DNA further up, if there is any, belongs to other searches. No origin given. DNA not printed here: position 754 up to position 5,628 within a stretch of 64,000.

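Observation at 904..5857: Stand-alone RHS polymorphic-toxin cassette with no recognisable export or trafficking signal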

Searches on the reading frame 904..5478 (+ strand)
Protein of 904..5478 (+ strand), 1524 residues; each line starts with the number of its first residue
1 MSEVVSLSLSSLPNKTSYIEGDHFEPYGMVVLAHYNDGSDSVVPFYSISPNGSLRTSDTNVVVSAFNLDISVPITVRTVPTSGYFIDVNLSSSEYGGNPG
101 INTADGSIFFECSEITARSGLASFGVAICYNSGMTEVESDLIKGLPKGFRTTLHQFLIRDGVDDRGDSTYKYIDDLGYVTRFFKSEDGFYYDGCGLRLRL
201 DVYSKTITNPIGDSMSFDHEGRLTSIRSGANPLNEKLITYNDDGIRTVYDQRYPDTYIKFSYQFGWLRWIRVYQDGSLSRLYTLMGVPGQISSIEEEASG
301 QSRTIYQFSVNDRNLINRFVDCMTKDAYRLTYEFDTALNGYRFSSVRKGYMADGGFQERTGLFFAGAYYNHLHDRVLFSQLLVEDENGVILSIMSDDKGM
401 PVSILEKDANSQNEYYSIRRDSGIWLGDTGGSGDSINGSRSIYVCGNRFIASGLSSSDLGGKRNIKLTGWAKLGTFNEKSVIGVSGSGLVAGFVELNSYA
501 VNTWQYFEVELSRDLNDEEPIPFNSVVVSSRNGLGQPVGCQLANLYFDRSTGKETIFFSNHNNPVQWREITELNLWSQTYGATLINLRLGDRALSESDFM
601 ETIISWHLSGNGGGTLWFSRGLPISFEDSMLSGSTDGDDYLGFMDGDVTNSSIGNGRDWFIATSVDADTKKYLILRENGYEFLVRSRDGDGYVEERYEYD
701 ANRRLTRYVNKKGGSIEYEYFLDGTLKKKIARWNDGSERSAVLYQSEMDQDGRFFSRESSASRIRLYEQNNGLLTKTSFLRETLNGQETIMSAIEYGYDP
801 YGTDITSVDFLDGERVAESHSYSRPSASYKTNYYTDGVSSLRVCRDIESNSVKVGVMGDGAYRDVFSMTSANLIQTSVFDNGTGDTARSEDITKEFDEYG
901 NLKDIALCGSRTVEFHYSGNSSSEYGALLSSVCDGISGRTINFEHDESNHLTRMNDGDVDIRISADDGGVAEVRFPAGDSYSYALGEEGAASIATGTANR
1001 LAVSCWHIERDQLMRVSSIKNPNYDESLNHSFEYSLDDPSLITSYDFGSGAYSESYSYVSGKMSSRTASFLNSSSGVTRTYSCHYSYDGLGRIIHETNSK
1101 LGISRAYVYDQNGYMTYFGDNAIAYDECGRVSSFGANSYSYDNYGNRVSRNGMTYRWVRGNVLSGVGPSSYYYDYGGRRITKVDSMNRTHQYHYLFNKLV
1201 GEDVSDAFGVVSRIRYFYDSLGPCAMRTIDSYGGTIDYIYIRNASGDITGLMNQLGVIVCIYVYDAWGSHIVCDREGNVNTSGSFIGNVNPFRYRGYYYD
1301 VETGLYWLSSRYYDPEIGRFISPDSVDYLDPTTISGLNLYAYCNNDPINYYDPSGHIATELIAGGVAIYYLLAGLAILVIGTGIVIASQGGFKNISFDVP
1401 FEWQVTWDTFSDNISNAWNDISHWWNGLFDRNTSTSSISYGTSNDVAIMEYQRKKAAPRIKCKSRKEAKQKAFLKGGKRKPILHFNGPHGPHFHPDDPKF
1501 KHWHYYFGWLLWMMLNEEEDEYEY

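Call 3: search_protein_families(library=pfam, proteins=[window:904-5478:+], max_evalue=0.1)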
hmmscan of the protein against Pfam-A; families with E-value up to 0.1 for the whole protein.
window:904-5478:+ (1524 aa): 2 families
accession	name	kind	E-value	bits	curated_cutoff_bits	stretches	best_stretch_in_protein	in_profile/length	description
PF05593.20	RHS_repeat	-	1.1e-07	32.5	22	1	683-713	7-36/38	RHS Repeat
PF07523.18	Big_3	-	0.0033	18.1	21.2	1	13-52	3-41/68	Bacterial Ig-like domain (group 3)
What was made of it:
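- On RHS/YD-repeat polymorphic toxin: Pfam RHS_repeat E 1.1e-7 (call 3).
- Checked: Pfam RHS_repeat scores E 1.1e-7 (call 3).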

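Call 4: search_protein_families(library=ncbifam, proteins=[window:904-5478:+], max_evalue=0.1)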
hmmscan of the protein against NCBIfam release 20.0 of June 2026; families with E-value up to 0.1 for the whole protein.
window:904-5478:+ (1524 aa): 1 family
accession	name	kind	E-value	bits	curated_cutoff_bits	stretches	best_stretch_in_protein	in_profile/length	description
TIGR03696.1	Rhs_assc_core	domain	3.4e-23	82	32.5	1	1264-1356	1-76/76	RHS repeat-associated core domain-containing protein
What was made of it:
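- On RHS/YD-repeat polymorphic toxin: TIGR03696 E 3.4e-23 at residues 1264-1356 (call 4).
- Checked: NCBIfam Rhs_assc_core scores E 3.4e-23 at residues 1264-1356, ending in .................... (call 4).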

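Call 8: find_homologous_proteins(query=window:904-5478:+, max_evalue=0.00001)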
Query window:904-5478:+ (1524 aa): 53 proteins with E <= 0.00001 among 8000 candidates.
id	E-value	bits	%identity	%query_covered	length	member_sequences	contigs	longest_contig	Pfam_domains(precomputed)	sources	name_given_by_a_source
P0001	0.0e+0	2970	94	91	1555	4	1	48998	PF05593.20,PF25023.2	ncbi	-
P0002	2.1e-293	995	39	89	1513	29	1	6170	-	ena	-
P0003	1.1e-279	950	38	89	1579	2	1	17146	PF05593.20,PF25023.2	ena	-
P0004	2.1e-276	939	39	90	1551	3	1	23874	PF05593.20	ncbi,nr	ncbi:MAG: RHS repeat-associated core domain-containing protein [Bacilli bacterium]|nr:RHS repeat-ass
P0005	9.3e-275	933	39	89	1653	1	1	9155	PF07523.19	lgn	-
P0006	3.1e-274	931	38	91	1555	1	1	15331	PF05593.20,PF25023.2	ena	-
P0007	8.8e-32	128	35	20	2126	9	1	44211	PF05593.20,PF25023.2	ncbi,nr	ncbi:MAG: RHS repeat-associated core domain-containing protein [Clostridia bacterium]|nr:RHS repeat-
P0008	1.7e-29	120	33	20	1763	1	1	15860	PF05593.20,PF25023.2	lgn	-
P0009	6.0e-29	118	27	42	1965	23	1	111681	PF05593.20,PF25023.2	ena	-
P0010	1.2e-27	114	32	24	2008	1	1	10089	PF05593.20,PF25023.2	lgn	-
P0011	5.9e-27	112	33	18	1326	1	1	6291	PF05593.20,PF25023.2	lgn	-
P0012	6.2e-27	112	32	20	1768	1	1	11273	PF05593.20,PF25023.2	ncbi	-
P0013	6.8e-27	112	31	20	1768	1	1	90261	PF05593.20,PF25023.2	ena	-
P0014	3.1e-26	109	33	20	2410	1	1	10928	PF05593.20,PF25023.2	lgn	-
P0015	2.1e-24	103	28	30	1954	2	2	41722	PF05593.20,PF25023.2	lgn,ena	-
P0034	7.1e-11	59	28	18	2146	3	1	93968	PF01839.30,PF12256.15,PF18885.7,PF05593.20,PF13517.13,PF25023.2,PF03534.19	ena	-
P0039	2.1e-8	50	50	4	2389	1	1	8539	PF01839.30,PF12256.15,PF05593.20,PF13517.13,PF25023.2,PF03534.19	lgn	-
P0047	6.3e-7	45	25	20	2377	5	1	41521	PF01839.30,PF05593.20,PF13517.13,PF25023.2,PF03534.19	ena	-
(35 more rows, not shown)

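Call 11: find_encoding_contigs(protein=P0001, flank=10000, max_places=3)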
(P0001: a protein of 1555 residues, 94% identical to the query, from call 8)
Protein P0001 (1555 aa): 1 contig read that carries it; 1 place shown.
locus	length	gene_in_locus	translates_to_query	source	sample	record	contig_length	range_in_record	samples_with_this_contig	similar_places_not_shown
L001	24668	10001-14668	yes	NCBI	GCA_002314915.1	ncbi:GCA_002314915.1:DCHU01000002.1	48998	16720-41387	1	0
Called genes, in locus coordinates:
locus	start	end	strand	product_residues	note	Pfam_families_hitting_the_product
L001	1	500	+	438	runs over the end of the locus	-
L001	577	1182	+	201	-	PF10688:Imp-YgjV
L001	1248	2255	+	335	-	PF03590:AsnA, PF00152:tRNA-synt_2 (weak)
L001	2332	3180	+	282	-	PF01136:Peptidase_U32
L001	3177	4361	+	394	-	PF01136:Peptidase_U32, PF16325:Peptidase_U32_C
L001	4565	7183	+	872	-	PF00171:Aldedh, PF00465:Fe-ADH, PF13685:Fe-ADH_2 (weak), PF25137:ADH_Fe_C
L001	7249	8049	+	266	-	PF13350:Y_phosphatase3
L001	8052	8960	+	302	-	PF01734:Patatin, PF19890:DUF6363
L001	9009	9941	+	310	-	-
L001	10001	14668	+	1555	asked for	PF05593:RHS_repeat (faint), PF25023:TEN_YD-shell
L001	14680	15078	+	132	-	-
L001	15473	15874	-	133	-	PF01850:PIN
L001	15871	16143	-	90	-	-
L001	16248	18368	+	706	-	PF05621:TniB (weak), PF13191:AAA_16 (weak), PF00004:AAA, PF17871:AAA_lid_9, PF00004:AAA, PF07724:AAA_2, PF07728:AAA_5, PF10431:ClpB_D2-small, +13 more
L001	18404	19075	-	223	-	PF13560:HTH_31 (weak), PF01381:HTH_3, PF12844:HTH_19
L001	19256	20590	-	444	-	-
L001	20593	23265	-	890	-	-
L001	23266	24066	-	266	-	-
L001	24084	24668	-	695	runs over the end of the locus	-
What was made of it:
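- Closest known: Bacterial teneurin-like proteins. Same: It is a YD shell (Pfam TEN_YD-shell is recorded on relatives, calls 8 and 11) with N-terminal bacterial Ig-like domains, a polymorphic CTD of about 15 kDa and an adjacent immunity gene.
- A PIN toxin-antitoxin pair sits beside it in L001 (call 11).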

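Call 12: find_encoding_contigs(protein=P0004, flank=10000, max_places=3)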
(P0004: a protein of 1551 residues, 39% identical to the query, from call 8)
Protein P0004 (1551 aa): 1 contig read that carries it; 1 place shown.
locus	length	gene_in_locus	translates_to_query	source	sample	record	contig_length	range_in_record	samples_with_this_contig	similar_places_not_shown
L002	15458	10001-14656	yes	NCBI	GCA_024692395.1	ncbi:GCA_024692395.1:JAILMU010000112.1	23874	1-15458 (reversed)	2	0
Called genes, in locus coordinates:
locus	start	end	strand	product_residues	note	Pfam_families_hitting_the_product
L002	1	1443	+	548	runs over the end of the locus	PF00749:tRNA-synt_1c, PF19269:Anticodon_2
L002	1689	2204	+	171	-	-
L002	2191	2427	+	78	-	PF06541:ABC_trans_CmpB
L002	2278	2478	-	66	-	-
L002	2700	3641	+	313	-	-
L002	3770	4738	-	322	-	PF09479:Flg_new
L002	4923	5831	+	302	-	-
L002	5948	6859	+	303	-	-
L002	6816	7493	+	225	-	PF04542:Sigma70_r2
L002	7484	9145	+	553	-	-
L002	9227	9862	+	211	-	PF02517:Rce1-like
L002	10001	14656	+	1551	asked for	PF05593:RHS_repeat (faint)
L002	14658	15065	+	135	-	-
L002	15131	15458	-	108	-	?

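Call 14: find_related_loci(query=A1, collection=genome_contigs, flank=10000)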
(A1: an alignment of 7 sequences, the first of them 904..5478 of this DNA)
Query A1 (1524 aa) in genome_contigs; peptide patterns used: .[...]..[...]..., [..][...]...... (x = any residue, [..] = any of these).
54 stretches matched a pattern; 7 encode a relative of the query (tblastn E <= 1e-3); 7 distinct loci.
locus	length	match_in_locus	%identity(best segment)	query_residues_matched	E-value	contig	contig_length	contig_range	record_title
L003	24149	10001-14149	94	1-1383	0e+0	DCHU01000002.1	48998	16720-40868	MAG TPA_asm: Bacillales bacterium UBA1744 UBA1744_contig_17755, whole genome shotgun sequence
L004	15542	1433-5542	39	1-1361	0e+0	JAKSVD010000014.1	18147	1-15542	MAG: Bacilli bacterium isolate Horse_feces350 MAG350_14, whole genome shotgun sequence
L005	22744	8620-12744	38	1-1364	0e+0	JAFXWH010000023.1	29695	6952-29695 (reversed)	MAG: Bacilli bacterium isolate RGIG6804 Sheep_Rumen-3__c251093, whole genome shotgun sequence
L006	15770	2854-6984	38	1-1358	0e+0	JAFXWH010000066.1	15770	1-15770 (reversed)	MAG: Bacilli bacterium isolate RGIG6804 Sheep_Rumen-3__c779496, whole genome shotgun sequence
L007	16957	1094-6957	36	1-1401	0e+0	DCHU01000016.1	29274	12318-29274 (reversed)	MAG TPA_asm: Bacillales bacterium UBA1744 UBA1744_contig_28165, whole genome shotgun sequence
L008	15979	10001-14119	34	1-1372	0e+0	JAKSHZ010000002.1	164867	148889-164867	MAG: Bacilli bacterium isolate Horse_feces8 MAG008_2, whole genome shotgun sequence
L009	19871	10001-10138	59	1-46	2e-10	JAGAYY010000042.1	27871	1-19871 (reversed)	MAG: Bacilli bacterium isolate RGIG8901 Water_deer_Omasum.Co__c303731, whole genome shotgun sequence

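Call 23: find_related_loci(query=A1, collection=viral_contigs, flank=8000)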
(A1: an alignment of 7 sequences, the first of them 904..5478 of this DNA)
Query A1 (1524 aa) in viral_contigs; peptide patterns used: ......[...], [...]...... (x = any residue, [..] = any of these).
256 stretches matched a pattern, but none encodes a relative of the query by tblastn (E <= 1e-3).
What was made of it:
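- Tried and rejected: There are no relatives on IMG/VR contigs (call 23).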

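Call 24: search_protein_families(library=padloc, proteins=[window:904-5478:+], max_evalue=0.01)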
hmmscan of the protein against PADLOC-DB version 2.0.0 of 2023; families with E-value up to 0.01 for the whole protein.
window:904-5478:+ (1524 aa): 0 families
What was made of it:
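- No PADLOC defence model matches (call 24) and there are no relatives on viral contigs (call 23).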

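Call 74: search_protein_families(library=pfam, proteins=[L001:14680-15075:+, L002:14658-15062:+, L008:14509-14976:+, L006:7532-7996:+, L004:6088-6723:+], max_evalue=1)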
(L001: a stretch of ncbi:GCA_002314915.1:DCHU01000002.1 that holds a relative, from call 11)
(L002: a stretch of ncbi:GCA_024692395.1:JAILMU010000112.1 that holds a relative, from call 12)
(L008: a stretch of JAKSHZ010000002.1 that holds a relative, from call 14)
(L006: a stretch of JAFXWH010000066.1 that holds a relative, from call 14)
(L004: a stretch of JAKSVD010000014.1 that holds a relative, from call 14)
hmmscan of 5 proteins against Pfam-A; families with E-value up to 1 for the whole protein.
L001:14680-15075:+ (132 aa): 0 families

L002:14658-15062:+ (135 aa): 0 families

L008:14509-14976:+ (156 aa): 1 family
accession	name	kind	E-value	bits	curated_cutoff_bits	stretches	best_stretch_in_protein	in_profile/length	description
PF10903.13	DUF2691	-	5e-05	23.7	25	1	42-125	50-133/152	Protein of unknown function (DUF2691)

L006:7532-7996:+ (155 aa): 0 families

L004:6088-6723:+ (212 aa): 1 family
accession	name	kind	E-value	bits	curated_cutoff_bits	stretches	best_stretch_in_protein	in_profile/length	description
PF15861.10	partial_CstF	-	0.18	12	27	1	179-199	23-43/62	Partial cleavage stimulation factor domain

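Call 81: find_related_loci(query=A1, collection=metagenome_contigs, flank=7000)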
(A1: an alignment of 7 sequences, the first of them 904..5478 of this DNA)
Query A1 (1524 aa) in metagenome_contigs; peptide patterns used: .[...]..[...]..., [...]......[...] (x = any residue, [..] = any of these).
257 stretches matched a pattern; 4 encode a relative of the query (tblastn E <= 1e-3); 4 distinct loci.
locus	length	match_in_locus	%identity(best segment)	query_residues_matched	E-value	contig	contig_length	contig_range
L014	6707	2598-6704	40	1-1357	0e+0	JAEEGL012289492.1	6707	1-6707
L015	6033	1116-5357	38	1-1392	0e+0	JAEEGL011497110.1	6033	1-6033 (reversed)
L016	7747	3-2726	34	466-1368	3e-163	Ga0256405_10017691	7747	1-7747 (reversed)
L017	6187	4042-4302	44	1-87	2e-16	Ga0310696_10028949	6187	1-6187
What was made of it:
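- Tried and rejected: The metagenome scan added only 4 short loci (call 81).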
